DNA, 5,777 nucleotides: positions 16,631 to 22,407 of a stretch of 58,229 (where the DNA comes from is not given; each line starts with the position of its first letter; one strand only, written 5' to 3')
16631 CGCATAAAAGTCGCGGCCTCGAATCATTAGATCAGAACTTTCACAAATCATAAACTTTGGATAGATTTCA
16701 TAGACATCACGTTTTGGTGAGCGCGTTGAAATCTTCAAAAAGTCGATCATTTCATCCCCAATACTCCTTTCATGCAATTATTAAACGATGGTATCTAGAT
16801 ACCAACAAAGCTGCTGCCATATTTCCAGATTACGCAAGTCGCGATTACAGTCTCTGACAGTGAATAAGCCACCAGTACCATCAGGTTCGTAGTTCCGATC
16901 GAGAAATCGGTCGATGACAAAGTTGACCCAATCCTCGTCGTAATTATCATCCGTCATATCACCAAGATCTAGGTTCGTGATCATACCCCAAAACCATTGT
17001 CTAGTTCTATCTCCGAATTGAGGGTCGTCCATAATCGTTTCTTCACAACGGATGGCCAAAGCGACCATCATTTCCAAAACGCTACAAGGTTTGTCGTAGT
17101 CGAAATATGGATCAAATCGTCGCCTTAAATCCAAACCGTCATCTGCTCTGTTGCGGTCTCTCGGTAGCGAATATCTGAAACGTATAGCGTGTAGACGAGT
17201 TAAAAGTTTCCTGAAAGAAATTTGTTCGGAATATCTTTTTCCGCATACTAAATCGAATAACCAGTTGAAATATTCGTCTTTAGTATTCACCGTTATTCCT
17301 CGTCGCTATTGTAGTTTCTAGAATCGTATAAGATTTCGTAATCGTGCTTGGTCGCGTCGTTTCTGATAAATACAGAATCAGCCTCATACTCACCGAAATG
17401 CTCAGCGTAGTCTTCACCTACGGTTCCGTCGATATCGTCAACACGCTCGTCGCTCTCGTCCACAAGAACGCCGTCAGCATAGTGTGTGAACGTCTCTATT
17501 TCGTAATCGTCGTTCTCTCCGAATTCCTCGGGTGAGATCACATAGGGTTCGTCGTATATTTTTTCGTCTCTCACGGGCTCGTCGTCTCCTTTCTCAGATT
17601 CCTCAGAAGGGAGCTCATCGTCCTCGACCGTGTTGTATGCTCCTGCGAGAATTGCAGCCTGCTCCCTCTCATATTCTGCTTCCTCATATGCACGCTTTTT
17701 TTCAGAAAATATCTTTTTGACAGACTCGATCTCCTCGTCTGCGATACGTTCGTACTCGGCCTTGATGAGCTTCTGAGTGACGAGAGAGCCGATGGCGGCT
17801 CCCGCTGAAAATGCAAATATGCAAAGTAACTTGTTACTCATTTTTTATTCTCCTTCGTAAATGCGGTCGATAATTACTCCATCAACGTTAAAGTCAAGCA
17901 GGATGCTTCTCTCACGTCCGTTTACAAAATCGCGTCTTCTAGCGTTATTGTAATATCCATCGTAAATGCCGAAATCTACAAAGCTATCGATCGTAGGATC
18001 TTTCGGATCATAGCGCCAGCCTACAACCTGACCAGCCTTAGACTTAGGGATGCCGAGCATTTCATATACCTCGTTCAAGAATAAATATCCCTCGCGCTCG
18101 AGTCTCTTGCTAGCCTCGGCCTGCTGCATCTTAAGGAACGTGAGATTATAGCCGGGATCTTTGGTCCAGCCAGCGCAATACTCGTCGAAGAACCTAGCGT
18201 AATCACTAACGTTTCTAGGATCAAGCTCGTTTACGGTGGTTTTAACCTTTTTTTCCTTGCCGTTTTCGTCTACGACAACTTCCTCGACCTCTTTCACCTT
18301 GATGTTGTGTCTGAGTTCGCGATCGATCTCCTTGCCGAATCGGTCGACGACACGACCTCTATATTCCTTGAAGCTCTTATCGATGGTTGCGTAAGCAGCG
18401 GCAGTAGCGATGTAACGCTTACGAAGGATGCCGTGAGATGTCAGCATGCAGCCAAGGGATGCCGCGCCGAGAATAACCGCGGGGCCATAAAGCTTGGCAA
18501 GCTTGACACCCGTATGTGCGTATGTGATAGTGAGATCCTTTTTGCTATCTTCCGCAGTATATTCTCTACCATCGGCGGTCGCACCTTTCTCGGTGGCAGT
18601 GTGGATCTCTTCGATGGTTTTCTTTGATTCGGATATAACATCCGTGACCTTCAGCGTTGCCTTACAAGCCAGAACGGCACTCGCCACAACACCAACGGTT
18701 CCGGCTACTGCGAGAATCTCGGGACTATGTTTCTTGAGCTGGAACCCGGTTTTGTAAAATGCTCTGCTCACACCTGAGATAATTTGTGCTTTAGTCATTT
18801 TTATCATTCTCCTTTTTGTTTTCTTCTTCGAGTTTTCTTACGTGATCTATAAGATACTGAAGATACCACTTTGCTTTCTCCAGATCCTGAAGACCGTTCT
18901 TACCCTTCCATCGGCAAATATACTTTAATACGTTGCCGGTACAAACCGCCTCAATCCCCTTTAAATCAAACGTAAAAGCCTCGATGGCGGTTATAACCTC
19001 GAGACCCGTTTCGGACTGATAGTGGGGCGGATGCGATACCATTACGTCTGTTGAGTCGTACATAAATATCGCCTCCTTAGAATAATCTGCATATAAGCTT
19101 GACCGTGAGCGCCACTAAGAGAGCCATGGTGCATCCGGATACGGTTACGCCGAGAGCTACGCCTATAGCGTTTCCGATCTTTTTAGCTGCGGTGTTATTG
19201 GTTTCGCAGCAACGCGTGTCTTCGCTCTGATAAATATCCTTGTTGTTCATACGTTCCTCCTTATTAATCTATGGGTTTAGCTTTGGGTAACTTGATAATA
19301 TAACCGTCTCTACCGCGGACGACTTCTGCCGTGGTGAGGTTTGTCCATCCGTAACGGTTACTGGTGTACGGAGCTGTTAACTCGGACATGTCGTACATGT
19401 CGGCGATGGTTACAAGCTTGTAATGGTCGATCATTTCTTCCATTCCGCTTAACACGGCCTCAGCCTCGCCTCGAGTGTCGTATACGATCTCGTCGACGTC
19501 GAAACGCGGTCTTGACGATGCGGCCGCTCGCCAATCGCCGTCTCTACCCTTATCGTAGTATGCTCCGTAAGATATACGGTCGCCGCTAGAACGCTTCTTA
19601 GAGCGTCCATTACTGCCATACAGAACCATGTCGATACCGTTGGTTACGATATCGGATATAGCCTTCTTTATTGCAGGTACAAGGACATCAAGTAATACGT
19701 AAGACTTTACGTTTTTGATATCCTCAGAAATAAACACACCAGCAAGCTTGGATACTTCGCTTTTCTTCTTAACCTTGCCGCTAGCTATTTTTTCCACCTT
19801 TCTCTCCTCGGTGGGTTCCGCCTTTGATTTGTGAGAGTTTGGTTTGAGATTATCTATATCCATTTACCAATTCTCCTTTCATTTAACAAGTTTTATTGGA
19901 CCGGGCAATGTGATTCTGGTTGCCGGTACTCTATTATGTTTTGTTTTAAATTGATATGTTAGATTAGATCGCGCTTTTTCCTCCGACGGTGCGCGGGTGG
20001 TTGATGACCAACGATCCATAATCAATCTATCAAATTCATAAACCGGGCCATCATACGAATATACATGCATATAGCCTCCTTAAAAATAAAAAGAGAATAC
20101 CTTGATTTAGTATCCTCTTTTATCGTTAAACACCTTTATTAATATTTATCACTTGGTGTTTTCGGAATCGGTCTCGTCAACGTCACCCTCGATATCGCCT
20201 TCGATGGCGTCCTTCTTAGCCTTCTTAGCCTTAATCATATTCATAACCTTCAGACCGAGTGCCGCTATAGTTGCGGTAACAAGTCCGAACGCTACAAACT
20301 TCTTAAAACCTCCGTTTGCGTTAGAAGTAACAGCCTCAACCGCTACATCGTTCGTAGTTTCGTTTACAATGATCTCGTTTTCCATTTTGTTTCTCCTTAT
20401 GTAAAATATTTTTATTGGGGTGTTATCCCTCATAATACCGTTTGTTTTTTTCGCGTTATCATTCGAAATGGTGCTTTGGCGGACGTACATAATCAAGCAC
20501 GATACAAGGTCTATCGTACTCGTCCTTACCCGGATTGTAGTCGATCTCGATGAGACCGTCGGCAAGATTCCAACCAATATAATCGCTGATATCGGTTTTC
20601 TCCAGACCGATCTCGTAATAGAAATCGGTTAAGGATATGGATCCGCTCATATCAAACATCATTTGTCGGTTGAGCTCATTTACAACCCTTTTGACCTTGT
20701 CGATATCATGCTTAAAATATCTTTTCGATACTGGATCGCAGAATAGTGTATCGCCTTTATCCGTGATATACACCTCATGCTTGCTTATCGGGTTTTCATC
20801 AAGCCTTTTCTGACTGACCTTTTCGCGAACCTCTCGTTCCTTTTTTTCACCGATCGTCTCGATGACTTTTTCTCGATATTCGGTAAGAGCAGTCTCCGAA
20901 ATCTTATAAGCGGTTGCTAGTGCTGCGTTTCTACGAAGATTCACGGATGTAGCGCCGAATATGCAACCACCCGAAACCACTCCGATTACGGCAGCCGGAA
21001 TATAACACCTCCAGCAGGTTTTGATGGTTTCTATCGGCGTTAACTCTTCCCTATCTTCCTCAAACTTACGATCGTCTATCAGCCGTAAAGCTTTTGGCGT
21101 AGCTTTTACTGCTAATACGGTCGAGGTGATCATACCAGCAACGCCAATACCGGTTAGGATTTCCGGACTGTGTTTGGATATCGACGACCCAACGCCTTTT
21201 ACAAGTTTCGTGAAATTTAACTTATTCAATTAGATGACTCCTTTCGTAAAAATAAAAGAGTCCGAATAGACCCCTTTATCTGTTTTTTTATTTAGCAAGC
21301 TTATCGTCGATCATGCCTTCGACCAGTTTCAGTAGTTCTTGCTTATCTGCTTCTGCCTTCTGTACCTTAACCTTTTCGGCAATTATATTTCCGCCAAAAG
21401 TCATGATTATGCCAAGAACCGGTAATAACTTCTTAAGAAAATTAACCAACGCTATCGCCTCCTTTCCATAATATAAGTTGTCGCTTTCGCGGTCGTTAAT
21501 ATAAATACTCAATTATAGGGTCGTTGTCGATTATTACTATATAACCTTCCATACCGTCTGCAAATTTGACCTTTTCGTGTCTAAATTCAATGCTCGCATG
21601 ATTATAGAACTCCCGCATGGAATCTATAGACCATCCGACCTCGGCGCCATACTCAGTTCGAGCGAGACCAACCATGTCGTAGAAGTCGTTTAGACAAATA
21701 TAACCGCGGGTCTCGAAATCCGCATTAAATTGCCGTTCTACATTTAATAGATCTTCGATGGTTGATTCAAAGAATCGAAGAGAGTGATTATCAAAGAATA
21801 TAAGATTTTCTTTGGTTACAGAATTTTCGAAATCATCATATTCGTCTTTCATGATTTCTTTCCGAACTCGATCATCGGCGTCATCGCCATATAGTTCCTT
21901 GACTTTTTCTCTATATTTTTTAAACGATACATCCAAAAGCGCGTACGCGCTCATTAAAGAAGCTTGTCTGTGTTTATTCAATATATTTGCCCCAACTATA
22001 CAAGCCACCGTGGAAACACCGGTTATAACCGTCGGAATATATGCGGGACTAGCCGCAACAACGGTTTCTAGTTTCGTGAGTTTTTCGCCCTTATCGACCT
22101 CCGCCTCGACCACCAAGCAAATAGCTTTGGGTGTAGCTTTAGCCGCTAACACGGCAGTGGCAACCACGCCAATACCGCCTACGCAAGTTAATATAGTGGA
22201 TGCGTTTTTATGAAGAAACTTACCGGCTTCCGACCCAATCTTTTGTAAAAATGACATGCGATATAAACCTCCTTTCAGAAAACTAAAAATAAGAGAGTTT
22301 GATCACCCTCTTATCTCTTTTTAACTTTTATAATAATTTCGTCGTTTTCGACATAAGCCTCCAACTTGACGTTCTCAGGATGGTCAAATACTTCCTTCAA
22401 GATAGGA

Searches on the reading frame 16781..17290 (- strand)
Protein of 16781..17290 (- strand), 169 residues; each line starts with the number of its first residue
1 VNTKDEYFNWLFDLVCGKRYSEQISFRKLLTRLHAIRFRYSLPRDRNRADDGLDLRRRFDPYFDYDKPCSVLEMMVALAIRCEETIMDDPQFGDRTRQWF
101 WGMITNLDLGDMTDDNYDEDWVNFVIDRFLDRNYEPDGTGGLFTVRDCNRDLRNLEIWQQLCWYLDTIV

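Call 33: search_protein_families(library=phrogs, proteins=[window:16781-17290:-], max_evalue=0.00001)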
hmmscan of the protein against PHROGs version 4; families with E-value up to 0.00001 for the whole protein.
window:16781-17290:- (169 aa): 1 family
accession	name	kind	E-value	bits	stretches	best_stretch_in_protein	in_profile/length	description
phrog_4678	-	unknown function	1.5e-52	179.1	1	3-167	6-176/181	-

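Call 34: search_protein_families(library=pfam, proteins=[window:16781-17290:-], max_evalue=0.001)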
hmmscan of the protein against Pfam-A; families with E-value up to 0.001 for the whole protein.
window:16781-17290:- (169 aa): 0 families

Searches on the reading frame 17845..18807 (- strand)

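Call 33: search_protein_families(library=phrogs, proteins=[window:17845-18807:-], max_evalue=0.00001)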
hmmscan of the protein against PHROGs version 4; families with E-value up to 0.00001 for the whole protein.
window:17845-18807:- (320 aa): 2 families
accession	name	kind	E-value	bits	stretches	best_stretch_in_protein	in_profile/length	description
phrog_2152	-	unknown function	1.5e-85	287.8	1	13-316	5-270/273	-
phrog_19999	-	unknown function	2.1e-10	41.7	1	201-309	6-111/152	-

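Call 34: search_protein_families(library=pfam, proteins=[window:17845-18807:-], max_evalue=0.001)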
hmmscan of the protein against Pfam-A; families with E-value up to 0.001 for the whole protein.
window:17845-18807:- (320 aa): 1 family
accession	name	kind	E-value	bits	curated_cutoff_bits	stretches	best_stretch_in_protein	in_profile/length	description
PF19880.4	DUF6353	-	7.8e-77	258.6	25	1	24-314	2-251/253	Family of unknown function (DUF6353)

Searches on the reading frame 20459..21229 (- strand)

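Call 80: search_protein_families(library=pfam, proteins=[window:20459-21229:-], max_evalue=0.0001)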
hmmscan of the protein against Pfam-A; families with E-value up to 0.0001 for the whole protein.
window:20459-21229:- (256 aa): 1 family
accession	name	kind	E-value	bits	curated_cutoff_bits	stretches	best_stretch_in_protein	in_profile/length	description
PF19880.4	DUF6353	-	7.9e-77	258.6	25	1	17-254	2-251/253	Family of unknown function (DUF6353)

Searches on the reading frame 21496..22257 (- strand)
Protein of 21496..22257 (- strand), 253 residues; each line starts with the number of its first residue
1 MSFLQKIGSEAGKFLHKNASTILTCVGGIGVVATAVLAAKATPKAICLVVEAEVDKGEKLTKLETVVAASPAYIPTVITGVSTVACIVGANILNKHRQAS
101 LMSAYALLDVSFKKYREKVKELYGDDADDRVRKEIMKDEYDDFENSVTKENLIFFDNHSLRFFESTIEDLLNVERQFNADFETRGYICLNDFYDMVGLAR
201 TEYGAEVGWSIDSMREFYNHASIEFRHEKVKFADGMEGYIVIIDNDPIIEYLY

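Call 80: search_protein_families(library=pfam, proteins=[window:21496-22257:-], max_evalue=0.0001)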
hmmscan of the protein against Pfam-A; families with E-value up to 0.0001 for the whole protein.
window:21496-22257:- (253 aa): 1 family
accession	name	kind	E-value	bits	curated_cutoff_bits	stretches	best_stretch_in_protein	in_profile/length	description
PF19880.4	DUF6353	-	5.4e-64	216.6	25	1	15-251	2-252/253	Family of unknown function (DUF6353)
